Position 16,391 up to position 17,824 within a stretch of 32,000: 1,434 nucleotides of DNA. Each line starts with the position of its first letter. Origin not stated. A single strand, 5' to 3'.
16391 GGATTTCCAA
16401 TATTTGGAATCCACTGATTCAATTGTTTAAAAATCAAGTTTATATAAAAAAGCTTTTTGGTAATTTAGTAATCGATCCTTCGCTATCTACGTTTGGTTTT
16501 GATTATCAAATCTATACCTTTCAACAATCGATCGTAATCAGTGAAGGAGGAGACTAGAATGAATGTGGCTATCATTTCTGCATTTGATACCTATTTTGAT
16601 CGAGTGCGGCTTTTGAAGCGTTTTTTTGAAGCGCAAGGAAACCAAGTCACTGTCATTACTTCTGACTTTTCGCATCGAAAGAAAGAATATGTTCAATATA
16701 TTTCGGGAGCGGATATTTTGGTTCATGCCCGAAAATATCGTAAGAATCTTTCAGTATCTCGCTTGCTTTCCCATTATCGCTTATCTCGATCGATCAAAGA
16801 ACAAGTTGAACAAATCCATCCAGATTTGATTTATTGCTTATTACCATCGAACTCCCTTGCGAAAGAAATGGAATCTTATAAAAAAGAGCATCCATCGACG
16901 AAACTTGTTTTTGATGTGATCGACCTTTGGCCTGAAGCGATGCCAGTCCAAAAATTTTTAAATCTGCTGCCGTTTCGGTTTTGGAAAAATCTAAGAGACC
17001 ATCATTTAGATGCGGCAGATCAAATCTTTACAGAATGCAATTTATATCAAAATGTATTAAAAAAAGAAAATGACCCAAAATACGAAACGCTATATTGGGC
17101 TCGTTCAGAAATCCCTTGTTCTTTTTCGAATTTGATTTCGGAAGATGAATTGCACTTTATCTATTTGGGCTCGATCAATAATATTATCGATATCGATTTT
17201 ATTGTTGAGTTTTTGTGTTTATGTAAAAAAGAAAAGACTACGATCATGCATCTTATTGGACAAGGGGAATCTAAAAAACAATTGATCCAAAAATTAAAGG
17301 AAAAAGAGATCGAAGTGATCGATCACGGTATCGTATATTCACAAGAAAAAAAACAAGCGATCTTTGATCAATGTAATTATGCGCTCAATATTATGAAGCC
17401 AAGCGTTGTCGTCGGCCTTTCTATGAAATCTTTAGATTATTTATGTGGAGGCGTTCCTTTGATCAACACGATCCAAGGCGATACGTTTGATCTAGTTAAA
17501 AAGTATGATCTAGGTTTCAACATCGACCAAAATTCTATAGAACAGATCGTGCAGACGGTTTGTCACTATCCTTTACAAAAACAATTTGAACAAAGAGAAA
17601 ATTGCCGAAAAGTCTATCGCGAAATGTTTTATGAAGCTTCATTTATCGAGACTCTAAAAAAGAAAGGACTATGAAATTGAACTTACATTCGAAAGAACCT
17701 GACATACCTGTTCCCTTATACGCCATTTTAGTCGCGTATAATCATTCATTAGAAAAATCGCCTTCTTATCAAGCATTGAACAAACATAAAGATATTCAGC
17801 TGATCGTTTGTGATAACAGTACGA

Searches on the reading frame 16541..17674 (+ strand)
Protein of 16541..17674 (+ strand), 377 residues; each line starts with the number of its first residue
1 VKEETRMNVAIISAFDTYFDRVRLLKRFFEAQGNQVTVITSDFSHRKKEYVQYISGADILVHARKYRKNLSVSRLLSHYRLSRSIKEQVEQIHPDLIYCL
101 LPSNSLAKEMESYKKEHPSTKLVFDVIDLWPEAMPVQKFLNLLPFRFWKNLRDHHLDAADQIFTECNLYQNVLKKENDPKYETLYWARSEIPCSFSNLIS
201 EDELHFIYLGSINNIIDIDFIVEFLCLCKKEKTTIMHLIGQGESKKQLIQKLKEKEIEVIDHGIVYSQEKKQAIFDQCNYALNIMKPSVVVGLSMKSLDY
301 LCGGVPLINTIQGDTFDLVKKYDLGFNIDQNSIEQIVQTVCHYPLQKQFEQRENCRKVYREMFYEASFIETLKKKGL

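Call 61: search_protein_families(library=pfam, proteins=[window:16541-17674:+], max_evalue=0.0001)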
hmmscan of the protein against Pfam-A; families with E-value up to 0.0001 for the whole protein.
window:16541-17674:+ (377 aa): 2 families
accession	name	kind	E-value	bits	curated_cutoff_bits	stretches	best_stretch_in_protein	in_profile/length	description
PF13692.12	Glyco_trans_1_4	-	2.1e-06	28.5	27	1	205-341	3-137/142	Glycosyl transferases group 1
PF00534.26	Glycos_transf_1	-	1.6e-05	25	26.4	1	195-357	7-167/172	Glycosyl transferases group 1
